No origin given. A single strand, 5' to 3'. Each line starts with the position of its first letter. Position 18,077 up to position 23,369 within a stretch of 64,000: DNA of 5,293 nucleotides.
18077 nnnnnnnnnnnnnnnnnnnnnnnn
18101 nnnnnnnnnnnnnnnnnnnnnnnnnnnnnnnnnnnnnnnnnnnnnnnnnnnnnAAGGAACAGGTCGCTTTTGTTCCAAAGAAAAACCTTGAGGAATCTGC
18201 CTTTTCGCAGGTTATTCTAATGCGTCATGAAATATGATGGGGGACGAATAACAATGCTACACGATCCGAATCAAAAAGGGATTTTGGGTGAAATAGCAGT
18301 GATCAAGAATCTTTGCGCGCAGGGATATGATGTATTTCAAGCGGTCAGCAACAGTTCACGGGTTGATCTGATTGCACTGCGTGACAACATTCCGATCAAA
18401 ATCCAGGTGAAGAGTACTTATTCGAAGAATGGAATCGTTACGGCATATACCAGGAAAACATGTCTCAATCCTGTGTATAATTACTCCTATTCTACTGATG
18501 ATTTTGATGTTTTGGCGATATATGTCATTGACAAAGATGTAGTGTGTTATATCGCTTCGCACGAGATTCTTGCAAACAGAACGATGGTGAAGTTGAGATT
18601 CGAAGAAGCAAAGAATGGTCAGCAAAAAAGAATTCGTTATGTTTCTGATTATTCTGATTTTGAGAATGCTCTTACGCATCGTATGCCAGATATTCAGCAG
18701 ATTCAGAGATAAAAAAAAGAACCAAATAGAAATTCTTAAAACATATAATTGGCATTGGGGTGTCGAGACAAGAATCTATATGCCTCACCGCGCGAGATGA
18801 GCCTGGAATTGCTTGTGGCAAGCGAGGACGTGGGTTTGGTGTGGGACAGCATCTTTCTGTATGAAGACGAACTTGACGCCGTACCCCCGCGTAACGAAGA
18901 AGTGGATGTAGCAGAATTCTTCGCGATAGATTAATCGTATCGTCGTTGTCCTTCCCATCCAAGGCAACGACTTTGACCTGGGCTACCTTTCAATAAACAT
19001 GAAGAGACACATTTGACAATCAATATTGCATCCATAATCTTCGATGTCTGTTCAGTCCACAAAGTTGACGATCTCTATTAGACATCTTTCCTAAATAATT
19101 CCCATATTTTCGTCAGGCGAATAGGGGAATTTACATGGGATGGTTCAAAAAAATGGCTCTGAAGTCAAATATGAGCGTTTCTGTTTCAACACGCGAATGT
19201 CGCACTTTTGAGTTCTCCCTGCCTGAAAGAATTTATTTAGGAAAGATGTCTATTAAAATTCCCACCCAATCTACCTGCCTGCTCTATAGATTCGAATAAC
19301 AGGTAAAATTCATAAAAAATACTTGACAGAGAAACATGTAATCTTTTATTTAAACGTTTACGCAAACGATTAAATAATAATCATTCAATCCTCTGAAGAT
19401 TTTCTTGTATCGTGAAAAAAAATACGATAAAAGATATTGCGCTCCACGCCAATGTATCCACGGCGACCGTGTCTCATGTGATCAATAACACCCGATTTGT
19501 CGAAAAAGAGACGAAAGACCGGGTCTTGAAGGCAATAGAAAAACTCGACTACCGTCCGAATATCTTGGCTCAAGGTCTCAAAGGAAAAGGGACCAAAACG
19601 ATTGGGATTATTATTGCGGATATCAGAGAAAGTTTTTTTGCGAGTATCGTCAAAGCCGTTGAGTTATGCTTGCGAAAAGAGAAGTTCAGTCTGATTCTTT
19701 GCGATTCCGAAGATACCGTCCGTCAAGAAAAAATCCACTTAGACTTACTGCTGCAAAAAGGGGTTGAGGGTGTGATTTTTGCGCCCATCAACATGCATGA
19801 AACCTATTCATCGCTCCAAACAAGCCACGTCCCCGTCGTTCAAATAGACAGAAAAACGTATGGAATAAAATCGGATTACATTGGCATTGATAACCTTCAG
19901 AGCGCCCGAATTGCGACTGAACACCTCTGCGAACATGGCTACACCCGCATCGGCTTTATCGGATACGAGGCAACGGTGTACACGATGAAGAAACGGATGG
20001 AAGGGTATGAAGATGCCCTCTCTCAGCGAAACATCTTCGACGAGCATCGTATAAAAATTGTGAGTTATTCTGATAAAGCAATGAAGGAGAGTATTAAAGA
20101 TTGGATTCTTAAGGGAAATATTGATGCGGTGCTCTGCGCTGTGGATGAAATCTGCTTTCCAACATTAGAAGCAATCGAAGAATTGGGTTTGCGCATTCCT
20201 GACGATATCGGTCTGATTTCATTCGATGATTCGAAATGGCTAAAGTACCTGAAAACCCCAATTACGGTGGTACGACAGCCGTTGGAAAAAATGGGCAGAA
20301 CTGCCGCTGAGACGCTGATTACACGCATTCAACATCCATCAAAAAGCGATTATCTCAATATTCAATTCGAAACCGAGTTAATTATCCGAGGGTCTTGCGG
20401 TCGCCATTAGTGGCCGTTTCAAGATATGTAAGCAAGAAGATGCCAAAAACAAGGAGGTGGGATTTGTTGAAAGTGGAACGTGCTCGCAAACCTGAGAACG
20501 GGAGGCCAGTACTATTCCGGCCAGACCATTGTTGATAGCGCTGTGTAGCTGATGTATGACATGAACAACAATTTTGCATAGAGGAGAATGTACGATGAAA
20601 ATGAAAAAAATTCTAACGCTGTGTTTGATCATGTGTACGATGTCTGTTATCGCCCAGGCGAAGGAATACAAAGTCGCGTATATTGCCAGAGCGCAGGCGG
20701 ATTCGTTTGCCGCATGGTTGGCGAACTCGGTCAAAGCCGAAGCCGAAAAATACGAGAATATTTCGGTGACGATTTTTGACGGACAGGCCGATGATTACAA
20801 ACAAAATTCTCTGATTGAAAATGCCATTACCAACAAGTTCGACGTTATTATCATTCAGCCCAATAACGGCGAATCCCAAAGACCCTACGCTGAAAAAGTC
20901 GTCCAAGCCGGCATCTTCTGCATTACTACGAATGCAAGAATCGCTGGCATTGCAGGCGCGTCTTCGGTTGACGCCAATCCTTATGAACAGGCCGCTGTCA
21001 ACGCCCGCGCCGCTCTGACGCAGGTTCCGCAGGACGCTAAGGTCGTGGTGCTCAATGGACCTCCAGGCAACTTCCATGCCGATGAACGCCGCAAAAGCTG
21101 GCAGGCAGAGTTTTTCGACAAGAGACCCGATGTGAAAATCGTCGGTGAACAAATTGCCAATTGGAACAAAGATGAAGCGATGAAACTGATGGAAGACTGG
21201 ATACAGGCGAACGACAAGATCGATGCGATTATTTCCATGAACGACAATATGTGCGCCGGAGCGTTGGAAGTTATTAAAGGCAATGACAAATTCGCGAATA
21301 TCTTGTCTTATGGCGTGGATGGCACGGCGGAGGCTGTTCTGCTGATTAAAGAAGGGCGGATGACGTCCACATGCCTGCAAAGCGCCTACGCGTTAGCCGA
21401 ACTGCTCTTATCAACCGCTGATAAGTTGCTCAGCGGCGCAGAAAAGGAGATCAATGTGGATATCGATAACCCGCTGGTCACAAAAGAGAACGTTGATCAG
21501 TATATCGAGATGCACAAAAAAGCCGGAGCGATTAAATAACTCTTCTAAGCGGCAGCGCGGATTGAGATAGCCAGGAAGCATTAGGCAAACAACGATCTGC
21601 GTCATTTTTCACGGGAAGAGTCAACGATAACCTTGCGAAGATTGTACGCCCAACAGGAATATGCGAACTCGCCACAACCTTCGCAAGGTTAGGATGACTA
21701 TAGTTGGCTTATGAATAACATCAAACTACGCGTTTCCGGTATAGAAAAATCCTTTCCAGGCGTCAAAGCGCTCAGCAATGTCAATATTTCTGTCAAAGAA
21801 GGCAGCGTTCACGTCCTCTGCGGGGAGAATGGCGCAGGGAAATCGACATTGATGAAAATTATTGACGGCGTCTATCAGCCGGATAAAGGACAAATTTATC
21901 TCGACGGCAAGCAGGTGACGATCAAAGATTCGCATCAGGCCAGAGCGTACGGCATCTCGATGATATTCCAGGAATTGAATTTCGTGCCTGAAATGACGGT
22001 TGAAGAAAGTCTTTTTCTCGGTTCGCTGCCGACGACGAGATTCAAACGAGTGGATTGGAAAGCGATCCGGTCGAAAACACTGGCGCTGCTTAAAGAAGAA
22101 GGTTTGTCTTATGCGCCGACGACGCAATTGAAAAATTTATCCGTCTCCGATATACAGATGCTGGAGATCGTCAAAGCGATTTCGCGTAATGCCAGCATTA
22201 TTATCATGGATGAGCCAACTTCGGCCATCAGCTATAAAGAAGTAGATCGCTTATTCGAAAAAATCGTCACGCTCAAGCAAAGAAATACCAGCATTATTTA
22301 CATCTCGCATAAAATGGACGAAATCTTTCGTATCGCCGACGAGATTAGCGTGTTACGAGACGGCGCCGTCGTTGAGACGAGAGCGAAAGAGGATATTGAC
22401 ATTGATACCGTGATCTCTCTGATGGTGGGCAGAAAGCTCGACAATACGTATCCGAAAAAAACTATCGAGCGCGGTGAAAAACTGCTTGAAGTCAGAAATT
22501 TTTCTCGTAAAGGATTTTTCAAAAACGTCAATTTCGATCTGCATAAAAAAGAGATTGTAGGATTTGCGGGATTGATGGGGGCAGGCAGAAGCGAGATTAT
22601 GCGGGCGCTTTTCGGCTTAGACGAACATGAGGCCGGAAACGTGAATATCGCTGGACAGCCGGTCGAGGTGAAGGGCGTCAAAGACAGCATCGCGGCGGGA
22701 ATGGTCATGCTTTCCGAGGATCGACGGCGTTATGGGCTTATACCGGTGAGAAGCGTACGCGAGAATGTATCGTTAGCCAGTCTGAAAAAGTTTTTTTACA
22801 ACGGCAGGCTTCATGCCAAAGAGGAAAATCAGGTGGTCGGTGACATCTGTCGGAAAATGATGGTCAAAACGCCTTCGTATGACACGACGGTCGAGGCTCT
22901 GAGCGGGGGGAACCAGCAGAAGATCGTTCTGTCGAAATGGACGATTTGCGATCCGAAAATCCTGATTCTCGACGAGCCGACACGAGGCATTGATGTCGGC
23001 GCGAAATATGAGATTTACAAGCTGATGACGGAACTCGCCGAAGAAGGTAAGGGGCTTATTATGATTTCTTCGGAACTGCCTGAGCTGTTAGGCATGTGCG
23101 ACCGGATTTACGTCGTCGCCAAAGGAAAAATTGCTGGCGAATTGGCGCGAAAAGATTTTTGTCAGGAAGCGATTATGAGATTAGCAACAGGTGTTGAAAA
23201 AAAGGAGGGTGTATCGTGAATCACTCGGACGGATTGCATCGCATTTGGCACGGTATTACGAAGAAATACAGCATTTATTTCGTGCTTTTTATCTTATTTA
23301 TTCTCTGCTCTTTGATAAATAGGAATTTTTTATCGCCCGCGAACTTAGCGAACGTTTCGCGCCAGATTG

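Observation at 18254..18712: Free-standing I-Ssp6803I-like PD-(D/E)xK endonuclease gene 333 bp downstream of the ORF-less tRNA intron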

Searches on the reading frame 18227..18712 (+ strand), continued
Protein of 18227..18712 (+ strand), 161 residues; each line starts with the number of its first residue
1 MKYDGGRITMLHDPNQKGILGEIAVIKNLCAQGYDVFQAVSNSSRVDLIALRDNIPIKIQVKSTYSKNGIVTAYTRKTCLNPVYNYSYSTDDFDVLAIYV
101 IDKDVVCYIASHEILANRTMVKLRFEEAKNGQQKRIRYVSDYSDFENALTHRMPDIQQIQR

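Call 69: find_related_loci(query=A2, collection=viral_contigs, flank=3000)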
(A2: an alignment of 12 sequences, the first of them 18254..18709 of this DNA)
Query A2 (152 aa) in viral_contigs; peptide patterns used: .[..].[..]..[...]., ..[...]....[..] (x = any residue, [..] = any of these).
125 stretches matched a pattern; 1 encode a relative of the query (tblastn E <= 1e-3); 1 distinct loci.
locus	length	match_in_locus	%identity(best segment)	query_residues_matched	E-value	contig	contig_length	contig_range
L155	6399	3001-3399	38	8-140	6e-22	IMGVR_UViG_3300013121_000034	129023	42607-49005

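Call 70: search_dna_similar(query=window:18254-18709:+, collection=plasmids, mode=protein, max_rows=15)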
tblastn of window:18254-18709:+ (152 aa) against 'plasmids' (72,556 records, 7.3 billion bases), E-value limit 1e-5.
No match.

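Call 71: search_dna_similar(query=window:18254-18709:+, collection=phages, mode=protein, max_rows=15)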
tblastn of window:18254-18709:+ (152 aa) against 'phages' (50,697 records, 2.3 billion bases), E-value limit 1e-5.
Records with a match: 4; places in all: 4; records where one place covers at least 80% of the query: 1.
Best place of each record, by identity: <60% 4.
By first word of the organism name: Klebsiella 2; Synechococcus 1; Streptomyces 1.
By host as written in the record: Klebsiella pneumoniae 2; Synechococcus sp. WH8102 1; Streptomyces viridochromogenes DSM40736 1.
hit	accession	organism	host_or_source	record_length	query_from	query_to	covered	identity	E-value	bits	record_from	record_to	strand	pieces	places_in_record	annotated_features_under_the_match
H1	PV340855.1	Synechococcus phage Sf-FR1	Synechococcus sp. WH8102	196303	3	133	86%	29.9%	6e-6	50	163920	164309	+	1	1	PD(D/E)XK endonuclease domain-containing protein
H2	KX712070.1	Klebsiella phage vB_KpnP_KpV767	Klebsiella pneumoniae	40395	2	99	64%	33.3%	4e-6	50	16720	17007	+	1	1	hypothetical protein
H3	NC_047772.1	Klebsiella phage vB_KpnP_KpV767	Klebsiella pneumoniae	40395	2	99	64%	33.3%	4e-6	50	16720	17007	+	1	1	hypothetical protein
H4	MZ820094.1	Streptomyces phage Jada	Streptomyces viridochromogenes DSM40736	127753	4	105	67%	27.5%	1e-5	50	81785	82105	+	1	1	147: PDDEXK endonuclease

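Call 79: find_encoding_contigs(protein=P0008, flank=1000, max_places=3)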
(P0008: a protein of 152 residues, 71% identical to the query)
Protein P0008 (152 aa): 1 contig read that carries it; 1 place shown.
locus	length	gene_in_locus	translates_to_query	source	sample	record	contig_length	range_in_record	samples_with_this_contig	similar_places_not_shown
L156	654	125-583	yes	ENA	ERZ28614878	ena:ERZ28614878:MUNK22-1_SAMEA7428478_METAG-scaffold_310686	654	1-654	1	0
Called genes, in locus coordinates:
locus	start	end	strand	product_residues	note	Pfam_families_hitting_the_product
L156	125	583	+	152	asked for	PF11645:PDDEXK_5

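Call 80: find_encoding_contigs(protein=P0010, flank=1000, max_places=3)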
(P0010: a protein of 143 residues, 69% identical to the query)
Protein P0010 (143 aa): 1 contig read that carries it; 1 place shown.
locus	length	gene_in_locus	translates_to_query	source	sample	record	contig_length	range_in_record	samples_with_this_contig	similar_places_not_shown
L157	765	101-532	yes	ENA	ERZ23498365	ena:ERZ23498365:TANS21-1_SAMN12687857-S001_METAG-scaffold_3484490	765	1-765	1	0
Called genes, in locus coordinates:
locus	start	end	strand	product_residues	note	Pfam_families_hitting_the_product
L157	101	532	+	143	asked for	PF11645:PDDEXK_5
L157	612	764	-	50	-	?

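Call 81: find_encoding_contigs(protein=P0007, flank=1000, max_places=3)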
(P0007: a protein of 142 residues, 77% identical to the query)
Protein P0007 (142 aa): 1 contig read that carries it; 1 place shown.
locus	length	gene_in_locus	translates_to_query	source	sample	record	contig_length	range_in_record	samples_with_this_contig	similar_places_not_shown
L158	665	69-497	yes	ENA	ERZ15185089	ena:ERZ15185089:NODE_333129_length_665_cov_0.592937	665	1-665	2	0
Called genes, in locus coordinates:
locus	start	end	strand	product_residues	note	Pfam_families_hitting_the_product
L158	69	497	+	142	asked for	PF11645:PDDEXK_5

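Call 90: search_protein_families(library=pfam, proteins=[L155:2971-3423:+, L001:1091-2941:+], max_evalue=0.00001)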
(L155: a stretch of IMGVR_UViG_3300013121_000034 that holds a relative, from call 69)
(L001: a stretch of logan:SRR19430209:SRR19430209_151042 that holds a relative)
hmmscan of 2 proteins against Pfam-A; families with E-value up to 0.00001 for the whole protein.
L155:2971-3423:+ (150 aa): 1 family
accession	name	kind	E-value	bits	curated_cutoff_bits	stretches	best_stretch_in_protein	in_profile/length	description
PF11645.14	PDDEXK_5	-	7.4e-19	68.6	26.1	1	7-137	2-136/138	PD-(D/E)XK endonuclease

L001:1091-2941:+ (616 aa): 2 families
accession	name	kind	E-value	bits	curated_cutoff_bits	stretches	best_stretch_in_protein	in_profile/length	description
PF00437.27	T2SSE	-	8.1e-139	462.8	24.9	1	223-610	3-369/370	Type II/IV secretion system protein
PF05157.20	MshEN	-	5.4e-23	81.2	23.1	1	57-141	1-86/90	MshEN domain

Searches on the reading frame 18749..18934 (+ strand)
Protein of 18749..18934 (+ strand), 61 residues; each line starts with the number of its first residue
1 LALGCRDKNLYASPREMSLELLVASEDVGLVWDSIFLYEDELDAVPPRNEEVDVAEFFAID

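Call 6: search_protein_families(library=pfam, proteins=[window:18749-18934:+], max_evalue=1)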
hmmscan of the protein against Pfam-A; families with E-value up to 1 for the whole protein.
window:18749-18934:+ (61 aa): 1 family
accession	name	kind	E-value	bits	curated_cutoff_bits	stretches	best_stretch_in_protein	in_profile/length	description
PF04176.18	TIP41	-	0.25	11.3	25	1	11-43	79-110/174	TIP41-like family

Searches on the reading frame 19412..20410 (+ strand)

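Call 90: search_protein_families(library=pfam, proteins=[window:19412-20410:+], max_evalue=0.00001)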
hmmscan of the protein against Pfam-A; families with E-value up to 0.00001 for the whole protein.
window:19412-20410:+ (332 aa): 4 families
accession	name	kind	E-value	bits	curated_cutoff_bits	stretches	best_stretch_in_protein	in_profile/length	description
PF13377.12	Peripla_BP_3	-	3.3e-32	112.3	26.5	1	169-329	1-167/167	Periplasmic binding protein-like domain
PF00532.27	Peripla_BP_1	-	1.4e-20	74.4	22.2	1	61-313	1-269/281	Periplasmic binding proteins and sugar binding domain of LacI family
PF00356.27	LacI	-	7.6e-20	70.9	27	1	5-50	1-46/46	Bacterial regulatory proteins, lacI family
PF13407.12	Peripla_BP_4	-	1.1e-15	58.4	35.1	1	64-302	1-250/258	Periplasmic binding protein domain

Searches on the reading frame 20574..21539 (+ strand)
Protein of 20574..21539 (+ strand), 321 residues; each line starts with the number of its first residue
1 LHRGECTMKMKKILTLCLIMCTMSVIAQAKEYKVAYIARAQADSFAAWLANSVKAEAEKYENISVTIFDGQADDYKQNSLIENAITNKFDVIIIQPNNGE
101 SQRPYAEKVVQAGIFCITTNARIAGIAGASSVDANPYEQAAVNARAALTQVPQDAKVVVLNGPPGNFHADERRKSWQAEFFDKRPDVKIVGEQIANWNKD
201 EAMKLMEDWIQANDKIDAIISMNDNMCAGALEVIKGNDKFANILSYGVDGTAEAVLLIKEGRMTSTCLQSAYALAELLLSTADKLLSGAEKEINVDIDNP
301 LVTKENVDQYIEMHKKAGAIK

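Call 90: search_protein_families(library=pfam, proteins=[window:20574-21539:+], max_evalue=0.00001)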
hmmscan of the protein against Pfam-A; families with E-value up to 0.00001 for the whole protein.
window:20574-21539:+ (321 aa): 1 family
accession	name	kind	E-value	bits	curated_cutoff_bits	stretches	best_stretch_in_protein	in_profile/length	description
PF13407.12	Peripla_BP_4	-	5.6e-51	174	35.1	1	34-289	1-257/258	Periplasmic binding protein domain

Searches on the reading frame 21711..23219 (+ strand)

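Call 90: search_protein_families(library=pfam, proteins=[window:21711-23219:+], max_evalue=0.00001)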
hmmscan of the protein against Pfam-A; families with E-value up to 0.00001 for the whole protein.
window:21711-23219:+ (502 aa): 2 families
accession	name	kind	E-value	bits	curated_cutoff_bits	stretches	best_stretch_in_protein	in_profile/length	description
PF00005.33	ABC_tran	-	6.5e-52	176.2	25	2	21-171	1-137/137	ABC transporter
PF13304.12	AAA_21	-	3.1e-09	37.8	27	0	33-58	1-26/304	AAA domain, putative AbiEii toxin, Type IV TA system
